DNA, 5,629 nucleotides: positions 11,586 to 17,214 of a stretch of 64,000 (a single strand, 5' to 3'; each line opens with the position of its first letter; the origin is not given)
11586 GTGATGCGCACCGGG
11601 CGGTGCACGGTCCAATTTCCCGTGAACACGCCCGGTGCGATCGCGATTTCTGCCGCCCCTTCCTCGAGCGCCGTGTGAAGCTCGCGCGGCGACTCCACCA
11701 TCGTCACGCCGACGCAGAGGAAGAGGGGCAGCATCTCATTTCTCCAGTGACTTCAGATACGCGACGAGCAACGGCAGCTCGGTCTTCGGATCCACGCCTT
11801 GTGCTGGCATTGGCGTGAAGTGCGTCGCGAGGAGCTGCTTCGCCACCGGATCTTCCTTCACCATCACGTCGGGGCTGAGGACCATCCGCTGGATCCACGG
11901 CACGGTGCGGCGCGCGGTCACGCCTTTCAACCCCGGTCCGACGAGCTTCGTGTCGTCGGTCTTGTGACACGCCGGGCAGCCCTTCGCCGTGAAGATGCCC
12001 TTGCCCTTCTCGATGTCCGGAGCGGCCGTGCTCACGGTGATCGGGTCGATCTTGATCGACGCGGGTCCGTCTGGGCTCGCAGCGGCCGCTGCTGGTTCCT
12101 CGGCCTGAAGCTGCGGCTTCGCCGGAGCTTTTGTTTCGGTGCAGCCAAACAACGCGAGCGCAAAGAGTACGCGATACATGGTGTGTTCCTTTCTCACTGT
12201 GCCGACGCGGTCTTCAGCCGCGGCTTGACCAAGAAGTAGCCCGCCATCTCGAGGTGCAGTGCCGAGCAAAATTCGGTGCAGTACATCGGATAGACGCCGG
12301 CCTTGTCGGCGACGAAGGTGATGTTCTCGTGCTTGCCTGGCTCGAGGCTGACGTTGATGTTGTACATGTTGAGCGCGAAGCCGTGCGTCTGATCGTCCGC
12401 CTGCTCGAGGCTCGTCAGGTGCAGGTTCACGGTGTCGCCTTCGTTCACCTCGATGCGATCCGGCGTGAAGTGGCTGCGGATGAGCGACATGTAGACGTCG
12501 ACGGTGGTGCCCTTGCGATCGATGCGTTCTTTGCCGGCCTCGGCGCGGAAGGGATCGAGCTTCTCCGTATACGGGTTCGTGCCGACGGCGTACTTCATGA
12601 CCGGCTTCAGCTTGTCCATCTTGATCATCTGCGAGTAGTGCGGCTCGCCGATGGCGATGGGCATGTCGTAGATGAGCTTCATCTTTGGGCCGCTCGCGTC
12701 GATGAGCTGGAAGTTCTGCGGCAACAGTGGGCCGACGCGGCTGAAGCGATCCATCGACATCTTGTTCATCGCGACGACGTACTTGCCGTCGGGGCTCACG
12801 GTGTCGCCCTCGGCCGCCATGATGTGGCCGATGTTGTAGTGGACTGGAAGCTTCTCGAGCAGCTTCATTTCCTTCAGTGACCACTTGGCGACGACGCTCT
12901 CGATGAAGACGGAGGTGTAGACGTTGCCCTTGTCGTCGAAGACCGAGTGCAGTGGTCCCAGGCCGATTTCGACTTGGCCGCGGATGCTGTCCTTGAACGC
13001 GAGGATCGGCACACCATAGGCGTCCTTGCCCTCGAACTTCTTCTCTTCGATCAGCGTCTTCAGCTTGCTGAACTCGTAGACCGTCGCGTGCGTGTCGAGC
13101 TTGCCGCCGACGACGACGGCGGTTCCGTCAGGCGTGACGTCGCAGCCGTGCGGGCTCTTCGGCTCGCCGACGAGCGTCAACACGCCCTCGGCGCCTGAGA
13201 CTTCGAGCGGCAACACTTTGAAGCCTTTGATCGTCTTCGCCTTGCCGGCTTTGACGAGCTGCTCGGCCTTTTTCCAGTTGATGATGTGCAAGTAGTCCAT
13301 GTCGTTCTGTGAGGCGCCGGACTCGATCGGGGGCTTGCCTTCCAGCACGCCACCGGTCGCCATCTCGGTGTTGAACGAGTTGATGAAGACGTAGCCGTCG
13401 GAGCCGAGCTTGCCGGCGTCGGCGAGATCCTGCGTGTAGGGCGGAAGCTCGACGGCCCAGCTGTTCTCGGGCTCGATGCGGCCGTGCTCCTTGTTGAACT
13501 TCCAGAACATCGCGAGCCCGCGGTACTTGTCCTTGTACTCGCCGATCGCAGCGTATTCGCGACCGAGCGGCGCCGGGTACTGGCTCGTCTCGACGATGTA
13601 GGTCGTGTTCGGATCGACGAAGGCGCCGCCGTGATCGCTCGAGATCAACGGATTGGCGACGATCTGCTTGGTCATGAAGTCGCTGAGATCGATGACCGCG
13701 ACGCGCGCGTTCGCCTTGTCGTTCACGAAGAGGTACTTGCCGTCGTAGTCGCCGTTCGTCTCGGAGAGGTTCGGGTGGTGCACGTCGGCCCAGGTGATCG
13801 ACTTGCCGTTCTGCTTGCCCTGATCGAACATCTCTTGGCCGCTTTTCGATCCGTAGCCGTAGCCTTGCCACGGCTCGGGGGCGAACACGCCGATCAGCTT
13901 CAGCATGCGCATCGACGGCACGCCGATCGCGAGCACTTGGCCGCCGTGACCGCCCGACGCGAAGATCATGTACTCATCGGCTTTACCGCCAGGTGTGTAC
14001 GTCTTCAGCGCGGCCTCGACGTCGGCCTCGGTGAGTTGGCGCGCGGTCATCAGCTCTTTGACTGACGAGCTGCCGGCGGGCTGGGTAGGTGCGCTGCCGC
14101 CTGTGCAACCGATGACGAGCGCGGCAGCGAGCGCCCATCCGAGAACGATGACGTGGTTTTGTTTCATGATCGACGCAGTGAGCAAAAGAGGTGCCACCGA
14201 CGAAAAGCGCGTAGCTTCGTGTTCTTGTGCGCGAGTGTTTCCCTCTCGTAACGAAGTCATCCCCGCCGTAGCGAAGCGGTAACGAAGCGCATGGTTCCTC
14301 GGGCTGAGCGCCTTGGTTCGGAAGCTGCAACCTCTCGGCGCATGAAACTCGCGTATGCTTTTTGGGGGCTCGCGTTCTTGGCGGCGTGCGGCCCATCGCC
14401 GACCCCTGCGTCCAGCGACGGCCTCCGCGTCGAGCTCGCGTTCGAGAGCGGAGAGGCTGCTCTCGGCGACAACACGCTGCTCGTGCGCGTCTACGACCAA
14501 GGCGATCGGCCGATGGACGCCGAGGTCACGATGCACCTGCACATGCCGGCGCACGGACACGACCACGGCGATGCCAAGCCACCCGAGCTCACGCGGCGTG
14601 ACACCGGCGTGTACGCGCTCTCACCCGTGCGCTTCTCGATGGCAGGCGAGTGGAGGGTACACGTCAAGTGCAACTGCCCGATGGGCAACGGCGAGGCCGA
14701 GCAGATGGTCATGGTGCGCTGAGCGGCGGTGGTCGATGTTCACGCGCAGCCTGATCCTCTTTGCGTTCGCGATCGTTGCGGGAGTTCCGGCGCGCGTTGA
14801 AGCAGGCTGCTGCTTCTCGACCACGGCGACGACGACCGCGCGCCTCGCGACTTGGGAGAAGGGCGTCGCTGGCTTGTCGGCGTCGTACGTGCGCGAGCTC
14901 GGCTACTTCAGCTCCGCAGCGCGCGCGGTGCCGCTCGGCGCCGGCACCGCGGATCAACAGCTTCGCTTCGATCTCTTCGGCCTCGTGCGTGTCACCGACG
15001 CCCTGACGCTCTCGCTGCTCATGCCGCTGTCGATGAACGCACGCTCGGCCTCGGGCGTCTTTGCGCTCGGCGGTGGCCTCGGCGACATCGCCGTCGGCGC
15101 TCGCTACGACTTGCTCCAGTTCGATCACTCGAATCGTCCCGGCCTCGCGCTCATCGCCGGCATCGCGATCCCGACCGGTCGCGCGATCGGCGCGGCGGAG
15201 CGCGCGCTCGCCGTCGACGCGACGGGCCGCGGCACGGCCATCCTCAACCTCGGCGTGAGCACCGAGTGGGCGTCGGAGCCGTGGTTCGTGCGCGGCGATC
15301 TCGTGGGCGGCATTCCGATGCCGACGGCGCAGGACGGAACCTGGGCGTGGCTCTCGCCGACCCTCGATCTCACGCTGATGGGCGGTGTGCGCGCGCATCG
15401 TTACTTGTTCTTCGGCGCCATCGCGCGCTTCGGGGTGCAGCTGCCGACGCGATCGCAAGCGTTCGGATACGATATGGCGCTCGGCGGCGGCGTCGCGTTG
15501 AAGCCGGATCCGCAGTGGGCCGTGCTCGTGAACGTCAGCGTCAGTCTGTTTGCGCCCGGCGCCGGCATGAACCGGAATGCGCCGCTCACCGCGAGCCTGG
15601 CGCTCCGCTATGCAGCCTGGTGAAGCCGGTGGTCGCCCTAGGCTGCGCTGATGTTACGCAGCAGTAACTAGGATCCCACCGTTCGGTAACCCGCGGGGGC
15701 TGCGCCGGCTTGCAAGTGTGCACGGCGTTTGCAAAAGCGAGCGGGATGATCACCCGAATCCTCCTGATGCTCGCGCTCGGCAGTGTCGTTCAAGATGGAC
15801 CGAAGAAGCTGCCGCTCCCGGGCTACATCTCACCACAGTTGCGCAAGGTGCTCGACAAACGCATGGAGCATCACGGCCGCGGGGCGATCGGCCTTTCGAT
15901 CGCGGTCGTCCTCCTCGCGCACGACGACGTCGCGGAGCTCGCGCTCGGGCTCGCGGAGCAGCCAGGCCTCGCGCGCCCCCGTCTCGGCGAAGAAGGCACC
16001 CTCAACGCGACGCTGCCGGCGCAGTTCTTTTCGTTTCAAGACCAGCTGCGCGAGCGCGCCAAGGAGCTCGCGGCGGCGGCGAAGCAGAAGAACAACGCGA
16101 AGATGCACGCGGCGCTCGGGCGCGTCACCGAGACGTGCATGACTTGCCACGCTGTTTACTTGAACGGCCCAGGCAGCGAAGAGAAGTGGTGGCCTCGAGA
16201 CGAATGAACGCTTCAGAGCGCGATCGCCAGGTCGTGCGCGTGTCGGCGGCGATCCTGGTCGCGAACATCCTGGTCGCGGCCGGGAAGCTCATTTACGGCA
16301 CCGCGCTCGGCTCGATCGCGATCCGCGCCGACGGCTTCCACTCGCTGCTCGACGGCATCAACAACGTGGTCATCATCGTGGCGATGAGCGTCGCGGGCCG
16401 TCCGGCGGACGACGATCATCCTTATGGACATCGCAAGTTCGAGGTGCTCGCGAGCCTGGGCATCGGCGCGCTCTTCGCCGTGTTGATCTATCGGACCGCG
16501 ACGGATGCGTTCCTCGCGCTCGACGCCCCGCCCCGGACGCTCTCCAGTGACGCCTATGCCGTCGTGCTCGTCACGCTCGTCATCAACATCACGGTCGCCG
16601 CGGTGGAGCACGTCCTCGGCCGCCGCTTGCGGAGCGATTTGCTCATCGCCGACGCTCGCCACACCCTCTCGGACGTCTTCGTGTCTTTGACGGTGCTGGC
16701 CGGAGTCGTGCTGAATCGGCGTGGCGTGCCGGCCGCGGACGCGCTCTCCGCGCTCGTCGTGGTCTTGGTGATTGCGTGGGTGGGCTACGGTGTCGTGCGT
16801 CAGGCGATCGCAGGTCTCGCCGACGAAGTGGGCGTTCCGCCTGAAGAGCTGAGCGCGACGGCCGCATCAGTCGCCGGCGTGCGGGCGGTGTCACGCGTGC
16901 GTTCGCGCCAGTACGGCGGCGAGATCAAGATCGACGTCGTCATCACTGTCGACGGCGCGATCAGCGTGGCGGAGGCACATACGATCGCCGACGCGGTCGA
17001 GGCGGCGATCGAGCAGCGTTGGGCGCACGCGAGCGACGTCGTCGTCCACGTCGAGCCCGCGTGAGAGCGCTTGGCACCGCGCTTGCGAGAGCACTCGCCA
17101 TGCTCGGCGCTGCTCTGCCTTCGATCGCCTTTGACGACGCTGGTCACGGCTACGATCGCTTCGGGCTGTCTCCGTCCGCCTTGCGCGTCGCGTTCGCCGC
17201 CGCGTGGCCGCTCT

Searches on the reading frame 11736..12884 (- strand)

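Call 43: search_protein_families(library=pfam, proteins=[window:11736-12884:-], max_evalue=0.001)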
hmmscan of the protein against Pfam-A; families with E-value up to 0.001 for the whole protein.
window:11736-12884:- (382 aa): 1 family
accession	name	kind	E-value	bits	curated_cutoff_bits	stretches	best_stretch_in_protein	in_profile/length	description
PF00034.26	Cytochrom_C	-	2.3e-07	32.5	21.3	1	291-380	1-89/90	Cytochrome c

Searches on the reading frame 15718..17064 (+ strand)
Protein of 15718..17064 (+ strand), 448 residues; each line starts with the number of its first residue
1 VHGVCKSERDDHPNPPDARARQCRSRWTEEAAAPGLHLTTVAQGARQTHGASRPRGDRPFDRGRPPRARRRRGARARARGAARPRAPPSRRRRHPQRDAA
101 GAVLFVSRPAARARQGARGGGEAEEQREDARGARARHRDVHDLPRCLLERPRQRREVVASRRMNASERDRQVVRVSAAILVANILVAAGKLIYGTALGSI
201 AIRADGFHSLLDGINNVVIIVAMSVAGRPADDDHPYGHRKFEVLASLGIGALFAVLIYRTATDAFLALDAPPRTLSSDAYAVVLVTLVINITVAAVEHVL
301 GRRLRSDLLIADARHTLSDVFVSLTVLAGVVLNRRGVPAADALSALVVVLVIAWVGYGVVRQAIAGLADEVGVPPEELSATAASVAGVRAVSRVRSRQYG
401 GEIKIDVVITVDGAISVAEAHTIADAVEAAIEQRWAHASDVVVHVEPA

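Call 43: search_protein_families(library=pfam, proteins=[window:15718-17064:+], max_evalue=0.001)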
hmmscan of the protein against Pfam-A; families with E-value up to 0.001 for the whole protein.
window:15718-17064:+ (448 aa): 2 families
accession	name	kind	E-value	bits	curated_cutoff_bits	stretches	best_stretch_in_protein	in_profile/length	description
PF01545.26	Cation_efflux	-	1.4e-31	110.3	26.6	1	178-367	3-197/198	Cation efflux family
PF16916.11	ZT_dimer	-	1.4e-17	63.9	26.7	1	376-447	7-77/78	Dimerisation domain of Zinc Transporter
